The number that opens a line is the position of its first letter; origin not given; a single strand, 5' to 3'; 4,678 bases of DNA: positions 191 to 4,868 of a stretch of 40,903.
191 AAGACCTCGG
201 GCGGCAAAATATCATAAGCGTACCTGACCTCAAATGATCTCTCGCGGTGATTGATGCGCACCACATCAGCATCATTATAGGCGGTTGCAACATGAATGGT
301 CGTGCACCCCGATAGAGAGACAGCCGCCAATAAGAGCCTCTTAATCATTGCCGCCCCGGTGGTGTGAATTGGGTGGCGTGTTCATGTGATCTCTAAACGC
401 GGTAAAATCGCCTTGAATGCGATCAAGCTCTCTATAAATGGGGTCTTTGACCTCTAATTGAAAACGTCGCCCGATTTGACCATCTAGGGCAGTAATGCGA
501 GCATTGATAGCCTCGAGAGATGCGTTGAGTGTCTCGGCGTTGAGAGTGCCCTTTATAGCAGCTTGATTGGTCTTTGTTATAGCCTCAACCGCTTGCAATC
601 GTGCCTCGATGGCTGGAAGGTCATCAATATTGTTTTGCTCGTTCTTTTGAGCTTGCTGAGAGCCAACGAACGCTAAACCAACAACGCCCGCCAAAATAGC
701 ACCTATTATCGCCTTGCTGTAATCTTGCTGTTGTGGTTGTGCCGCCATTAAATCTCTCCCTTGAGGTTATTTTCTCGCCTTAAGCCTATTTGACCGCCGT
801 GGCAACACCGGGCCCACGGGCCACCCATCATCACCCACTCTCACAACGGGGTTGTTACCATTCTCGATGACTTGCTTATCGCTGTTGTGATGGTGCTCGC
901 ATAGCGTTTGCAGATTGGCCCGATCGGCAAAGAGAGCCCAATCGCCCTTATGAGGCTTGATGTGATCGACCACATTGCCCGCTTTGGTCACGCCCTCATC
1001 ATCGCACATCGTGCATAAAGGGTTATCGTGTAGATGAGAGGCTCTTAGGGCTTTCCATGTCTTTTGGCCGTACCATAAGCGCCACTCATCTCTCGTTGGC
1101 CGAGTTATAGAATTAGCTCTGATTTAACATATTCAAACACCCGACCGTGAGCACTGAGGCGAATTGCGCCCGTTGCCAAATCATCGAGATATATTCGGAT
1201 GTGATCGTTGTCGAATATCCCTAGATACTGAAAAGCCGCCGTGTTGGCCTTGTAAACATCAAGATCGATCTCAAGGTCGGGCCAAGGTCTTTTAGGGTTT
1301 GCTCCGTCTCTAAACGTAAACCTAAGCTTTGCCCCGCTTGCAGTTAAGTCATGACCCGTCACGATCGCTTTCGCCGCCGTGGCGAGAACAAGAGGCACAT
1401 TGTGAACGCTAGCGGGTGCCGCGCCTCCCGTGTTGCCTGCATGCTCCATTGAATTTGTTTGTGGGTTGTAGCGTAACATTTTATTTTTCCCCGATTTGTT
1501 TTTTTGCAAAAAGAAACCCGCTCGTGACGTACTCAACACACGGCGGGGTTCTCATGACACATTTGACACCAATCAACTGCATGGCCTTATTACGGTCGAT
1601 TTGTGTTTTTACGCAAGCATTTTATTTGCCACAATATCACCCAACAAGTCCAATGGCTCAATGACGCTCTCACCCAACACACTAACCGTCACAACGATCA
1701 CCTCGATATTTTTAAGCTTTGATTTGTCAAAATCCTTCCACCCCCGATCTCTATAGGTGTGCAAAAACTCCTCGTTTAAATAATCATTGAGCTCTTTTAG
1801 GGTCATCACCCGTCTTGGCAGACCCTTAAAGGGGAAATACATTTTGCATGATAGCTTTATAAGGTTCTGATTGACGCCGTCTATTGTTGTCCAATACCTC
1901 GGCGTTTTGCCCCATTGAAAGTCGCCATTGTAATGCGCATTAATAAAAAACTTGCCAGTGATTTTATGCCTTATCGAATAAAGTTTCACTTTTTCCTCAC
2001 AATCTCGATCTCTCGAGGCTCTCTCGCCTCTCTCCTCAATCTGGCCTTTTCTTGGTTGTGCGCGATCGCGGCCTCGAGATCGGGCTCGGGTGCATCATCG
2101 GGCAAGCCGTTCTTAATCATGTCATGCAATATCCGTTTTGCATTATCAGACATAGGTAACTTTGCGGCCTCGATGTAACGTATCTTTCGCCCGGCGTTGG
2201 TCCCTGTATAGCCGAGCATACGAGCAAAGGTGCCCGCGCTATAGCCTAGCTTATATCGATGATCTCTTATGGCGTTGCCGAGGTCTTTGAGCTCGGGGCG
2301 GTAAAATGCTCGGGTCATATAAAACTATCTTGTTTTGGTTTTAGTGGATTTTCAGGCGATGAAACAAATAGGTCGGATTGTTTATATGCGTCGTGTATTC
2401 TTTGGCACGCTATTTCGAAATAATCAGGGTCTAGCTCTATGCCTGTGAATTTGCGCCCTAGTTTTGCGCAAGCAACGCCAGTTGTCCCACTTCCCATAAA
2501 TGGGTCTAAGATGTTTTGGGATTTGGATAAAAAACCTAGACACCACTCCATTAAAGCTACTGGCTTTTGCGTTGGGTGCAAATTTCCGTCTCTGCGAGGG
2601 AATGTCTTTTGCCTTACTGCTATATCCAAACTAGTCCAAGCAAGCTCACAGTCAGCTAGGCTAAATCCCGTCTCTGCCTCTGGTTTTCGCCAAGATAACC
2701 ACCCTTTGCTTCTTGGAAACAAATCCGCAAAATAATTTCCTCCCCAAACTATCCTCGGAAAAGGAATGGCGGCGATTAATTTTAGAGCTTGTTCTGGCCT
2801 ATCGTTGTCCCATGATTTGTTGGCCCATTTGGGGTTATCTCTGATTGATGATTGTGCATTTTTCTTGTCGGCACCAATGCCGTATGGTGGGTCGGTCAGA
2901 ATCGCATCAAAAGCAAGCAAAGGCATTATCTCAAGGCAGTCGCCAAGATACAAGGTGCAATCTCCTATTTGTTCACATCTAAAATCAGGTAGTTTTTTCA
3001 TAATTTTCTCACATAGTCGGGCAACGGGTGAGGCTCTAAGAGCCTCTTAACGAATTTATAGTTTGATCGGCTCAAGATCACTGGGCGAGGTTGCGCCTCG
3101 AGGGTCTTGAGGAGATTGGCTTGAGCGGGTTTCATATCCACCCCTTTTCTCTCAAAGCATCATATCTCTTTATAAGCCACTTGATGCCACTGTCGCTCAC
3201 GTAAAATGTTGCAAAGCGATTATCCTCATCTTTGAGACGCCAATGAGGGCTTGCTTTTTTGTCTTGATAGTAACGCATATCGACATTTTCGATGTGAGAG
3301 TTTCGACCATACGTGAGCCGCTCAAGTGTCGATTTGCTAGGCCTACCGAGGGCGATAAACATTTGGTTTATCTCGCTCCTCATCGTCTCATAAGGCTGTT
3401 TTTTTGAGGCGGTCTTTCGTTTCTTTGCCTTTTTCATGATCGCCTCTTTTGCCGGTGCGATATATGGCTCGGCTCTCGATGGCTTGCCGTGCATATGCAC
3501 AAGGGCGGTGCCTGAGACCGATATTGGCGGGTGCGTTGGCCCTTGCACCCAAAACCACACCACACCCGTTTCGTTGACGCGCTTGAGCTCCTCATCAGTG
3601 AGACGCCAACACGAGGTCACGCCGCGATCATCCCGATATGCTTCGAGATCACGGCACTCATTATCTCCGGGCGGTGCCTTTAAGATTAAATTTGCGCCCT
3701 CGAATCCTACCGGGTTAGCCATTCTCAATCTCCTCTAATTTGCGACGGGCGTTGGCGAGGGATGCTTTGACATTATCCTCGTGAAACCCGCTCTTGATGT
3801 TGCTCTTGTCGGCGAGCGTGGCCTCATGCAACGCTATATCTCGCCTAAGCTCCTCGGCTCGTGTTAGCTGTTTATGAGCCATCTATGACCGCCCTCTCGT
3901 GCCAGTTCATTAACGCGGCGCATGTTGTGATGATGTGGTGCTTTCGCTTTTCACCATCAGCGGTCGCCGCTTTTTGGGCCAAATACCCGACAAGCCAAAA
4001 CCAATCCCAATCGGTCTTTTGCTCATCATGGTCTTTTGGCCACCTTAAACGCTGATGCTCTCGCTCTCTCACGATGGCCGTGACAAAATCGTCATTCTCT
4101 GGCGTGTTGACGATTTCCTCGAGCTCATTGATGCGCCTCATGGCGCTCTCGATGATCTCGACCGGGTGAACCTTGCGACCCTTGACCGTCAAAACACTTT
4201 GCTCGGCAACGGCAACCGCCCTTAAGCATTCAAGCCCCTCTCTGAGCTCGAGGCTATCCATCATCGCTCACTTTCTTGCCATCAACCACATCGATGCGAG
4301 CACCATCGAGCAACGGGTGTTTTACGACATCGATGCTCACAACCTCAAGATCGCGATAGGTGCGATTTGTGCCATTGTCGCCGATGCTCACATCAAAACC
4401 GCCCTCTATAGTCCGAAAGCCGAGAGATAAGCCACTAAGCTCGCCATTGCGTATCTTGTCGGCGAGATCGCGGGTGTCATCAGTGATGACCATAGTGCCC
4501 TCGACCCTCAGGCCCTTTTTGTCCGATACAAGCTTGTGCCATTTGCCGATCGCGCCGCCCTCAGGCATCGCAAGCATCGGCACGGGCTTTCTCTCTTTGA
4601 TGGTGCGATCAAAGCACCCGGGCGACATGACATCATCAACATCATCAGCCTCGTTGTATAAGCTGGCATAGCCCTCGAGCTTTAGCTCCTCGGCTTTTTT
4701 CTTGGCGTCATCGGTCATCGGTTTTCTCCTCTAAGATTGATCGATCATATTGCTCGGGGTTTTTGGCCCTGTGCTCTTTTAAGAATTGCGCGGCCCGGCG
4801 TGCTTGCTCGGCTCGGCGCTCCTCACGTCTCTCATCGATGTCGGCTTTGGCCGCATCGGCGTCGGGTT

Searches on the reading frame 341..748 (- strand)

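Call 10: search_protein_families(library=pfam, proteins=[window:341-748:-], max_evalue=0.01)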
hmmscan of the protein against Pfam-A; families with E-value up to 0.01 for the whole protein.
window:341-748:- (135 aa): 1 family
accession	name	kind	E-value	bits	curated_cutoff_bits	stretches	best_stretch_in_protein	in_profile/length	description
PF23991.1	DUF7310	-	0.0085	17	40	0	47-92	1-46/83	Coiled-coil region of unknown function (DUF7310)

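Call 105: search_protein_families(library=phrogs, proteins=[window:341-748:-], max_evalue=0.001)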
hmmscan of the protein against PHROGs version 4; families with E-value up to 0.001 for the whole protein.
window:341-748:- (135 aa): 0 families

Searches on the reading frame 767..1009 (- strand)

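Call 10: search_protein_families(library=pfam, proteins=[window:767-1009:-], max_evalue=0.01)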
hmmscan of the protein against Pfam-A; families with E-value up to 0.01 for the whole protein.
window:767-1009:- (80 aa): 1 family
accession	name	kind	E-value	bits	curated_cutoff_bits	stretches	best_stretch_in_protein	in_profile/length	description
PF01844.29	HNH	-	0.00022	21.7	21.4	1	1-43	3-43/47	HNH endonuclease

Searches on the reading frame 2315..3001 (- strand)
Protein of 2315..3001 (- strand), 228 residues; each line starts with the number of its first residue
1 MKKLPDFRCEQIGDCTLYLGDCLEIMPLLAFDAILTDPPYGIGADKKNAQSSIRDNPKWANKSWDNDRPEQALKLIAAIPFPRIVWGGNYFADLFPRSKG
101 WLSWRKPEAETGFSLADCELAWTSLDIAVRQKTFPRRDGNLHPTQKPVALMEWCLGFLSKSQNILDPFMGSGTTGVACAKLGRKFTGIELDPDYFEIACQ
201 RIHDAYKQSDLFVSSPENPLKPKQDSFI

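Call 9: search_protein_families(library=pfam, proteins=[window:2315-3001:-], max_evalue=0.01)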
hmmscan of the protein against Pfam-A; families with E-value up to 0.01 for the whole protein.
window:2315-3001:- (228 aa): 2 families
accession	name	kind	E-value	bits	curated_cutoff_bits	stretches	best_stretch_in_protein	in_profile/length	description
PF01555.25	N6_N4_Mtase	-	4.7e-23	82.7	26.7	1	136-198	156-219/221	DNA methylase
PF01170.24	UPF0020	-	7.6e-05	22.9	22.3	0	30-51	121-142/197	RMKL-like, methyltransferase domain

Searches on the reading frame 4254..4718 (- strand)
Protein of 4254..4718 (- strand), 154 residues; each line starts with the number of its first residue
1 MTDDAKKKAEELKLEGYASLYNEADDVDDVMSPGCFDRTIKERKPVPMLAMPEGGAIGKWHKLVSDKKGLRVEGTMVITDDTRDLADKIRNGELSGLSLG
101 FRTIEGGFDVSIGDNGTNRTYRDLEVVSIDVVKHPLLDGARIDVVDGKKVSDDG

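Call 10: search_protein_families(library=pfam, proteins=[window:4254-4718:-], max_evalue=0.01)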
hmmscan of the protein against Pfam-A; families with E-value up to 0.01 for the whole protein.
window:4254-4718:- (154 aa): 1 family
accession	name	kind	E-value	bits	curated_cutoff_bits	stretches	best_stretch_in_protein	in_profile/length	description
PF04586.22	Peptidase_S78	-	1.8e-23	83.9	21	1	8-145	11-155/165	Caudovirus prohead serine protease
